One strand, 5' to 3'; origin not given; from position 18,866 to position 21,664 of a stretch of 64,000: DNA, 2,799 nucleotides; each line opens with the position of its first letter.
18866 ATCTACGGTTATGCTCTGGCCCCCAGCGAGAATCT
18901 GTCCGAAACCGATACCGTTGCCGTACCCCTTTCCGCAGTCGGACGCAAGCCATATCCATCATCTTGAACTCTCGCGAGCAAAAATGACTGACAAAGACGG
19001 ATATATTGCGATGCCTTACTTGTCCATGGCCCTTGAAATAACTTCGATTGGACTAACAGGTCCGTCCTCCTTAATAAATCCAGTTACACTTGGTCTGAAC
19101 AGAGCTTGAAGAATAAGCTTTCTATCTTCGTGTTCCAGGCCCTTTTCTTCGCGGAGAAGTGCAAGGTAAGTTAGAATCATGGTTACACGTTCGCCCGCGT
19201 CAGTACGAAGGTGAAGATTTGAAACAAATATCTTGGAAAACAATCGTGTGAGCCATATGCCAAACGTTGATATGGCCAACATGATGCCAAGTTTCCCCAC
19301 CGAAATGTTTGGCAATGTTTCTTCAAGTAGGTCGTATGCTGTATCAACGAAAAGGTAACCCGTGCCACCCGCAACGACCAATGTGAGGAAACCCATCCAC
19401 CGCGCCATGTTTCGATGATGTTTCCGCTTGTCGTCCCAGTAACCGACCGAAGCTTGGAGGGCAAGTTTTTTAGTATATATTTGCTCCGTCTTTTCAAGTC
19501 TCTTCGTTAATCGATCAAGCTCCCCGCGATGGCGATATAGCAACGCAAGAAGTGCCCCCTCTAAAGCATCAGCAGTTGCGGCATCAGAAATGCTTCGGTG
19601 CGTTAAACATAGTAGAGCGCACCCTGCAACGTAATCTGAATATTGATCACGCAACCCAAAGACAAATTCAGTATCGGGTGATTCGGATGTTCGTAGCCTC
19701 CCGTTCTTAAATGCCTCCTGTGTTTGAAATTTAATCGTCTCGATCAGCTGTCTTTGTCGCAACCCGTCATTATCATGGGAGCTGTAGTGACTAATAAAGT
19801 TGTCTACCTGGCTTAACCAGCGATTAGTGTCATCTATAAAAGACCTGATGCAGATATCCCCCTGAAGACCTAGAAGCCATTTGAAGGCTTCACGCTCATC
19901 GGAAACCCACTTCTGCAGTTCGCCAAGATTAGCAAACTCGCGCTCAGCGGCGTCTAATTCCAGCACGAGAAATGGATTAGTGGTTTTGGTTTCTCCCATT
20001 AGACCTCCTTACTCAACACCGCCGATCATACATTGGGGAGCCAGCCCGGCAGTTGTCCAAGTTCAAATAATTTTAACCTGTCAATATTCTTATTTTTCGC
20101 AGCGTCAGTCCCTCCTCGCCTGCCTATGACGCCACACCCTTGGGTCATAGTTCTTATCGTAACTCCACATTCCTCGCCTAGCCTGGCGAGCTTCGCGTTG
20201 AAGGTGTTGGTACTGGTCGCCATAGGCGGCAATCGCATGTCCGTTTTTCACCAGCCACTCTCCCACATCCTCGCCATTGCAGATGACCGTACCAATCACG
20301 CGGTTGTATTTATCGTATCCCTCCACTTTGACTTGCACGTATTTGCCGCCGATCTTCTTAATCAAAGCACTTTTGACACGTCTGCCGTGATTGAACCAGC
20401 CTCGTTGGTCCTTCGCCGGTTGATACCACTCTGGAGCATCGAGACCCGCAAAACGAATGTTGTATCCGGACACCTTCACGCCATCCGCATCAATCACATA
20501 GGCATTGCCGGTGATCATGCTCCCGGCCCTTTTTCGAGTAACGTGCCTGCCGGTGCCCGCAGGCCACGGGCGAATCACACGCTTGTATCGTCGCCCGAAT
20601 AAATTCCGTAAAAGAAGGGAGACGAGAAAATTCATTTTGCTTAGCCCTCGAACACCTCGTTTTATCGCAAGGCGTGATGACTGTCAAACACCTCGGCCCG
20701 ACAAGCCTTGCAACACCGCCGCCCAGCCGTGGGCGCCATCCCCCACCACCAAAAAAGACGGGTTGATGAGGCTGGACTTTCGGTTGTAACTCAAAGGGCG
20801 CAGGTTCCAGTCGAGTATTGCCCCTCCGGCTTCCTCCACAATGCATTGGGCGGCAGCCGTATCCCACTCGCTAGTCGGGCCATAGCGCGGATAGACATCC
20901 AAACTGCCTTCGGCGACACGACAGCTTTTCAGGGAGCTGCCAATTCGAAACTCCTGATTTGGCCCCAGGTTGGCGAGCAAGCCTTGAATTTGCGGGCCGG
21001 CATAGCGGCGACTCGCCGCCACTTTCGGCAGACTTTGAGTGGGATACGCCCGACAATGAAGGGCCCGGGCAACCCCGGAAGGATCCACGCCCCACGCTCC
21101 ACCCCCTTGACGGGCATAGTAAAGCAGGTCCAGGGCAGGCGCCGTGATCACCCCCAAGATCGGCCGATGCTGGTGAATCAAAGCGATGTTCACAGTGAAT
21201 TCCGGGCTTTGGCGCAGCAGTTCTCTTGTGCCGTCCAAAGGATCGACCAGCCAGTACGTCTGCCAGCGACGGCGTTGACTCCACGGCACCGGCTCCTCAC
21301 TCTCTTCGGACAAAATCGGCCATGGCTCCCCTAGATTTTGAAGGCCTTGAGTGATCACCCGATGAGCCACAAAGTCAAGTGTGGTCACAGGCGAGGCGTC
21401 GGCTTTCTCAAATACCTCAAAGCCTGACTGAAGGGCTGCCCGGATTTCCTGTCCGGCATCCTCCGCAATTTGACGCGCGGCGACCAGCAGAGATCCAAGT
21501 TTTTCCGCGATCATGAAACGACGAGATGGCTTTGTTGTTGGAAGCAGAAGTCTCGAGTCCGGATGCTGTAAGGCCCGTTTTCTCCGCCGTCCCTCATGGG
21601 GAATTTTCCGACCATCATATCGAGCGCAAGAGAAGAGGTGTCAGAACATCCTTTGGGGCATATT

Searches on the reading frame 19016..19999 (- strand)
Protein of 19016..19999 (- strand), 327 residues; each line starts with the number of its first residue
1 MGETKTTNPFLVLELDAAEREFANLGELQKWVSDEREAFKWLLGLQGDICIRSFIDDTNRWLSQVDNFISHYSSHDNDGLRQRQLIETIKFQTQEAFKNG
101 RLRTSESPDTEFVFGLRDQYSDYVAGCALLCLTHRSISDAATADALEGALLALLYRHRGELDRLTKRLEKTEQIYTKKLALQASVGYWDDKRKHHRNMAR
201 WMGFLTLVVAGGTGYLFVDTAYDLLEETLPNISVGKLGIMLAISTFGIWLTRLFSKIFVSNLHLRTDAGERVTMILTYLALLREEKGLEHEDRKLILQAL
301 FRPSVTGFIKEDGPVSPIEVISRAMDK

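Call 62: search_protein_families(library=pfam, proteins=[window:19016-19999:-], max_evalue=0.001)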
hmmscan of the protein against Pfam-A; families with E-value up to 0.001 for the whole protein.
window:19016-19999:- (327 aa): 1 family
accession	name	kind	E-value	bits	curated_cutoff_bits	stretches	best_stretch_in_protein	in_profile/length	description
PF19658.4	DUF6161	-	9.6e-20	71.4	27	1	165-313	61-214/216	Family of unknown function (DUF6161)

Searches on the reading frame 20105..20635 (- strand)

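Call 62: search_protein_families(library=pfam, proteins=[window:20105-20635:-], max_evalue=0.001)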
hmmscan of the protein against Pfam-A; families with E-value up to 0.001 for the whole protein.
window:20105-20635:- (176 aa): 1 family
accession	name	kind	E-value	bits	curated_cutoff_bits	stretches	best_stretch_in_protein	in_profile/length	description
PF00565.23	SNase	-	4.1e-17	63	21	1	59-158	1-106/107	Staphylococcal nuclease homologue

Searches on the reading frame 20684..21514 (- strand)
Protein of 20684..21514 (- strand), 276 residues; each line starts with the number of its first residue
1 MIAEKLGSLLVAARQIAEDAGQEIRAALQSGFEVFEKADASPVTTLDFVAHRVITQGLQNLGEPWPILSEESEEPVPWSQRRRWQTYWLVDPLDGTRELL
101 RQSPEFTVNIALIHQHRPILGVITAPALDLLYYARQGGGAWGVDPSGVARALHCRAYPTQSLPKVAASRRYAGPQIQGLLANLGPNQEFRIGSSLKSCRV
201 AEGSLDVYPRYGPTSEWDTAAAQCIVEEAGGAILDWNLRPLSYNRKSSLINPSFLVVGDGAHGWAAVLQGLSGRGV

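Call 62: search_protein_families(library=pfam, proteins=[window:20684-21514:-], max_evalue=0.001)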
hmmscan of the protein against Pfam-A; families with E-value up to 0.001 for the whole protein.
window:20684-21514:- (276 aa): 1 family
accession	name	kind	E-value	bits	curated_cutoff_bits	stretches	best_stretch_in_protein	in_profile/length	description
PF00459.30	Inositol_P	-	5.9e-46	157.6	27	1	9-251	5-253/271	Inositol monophosphatase family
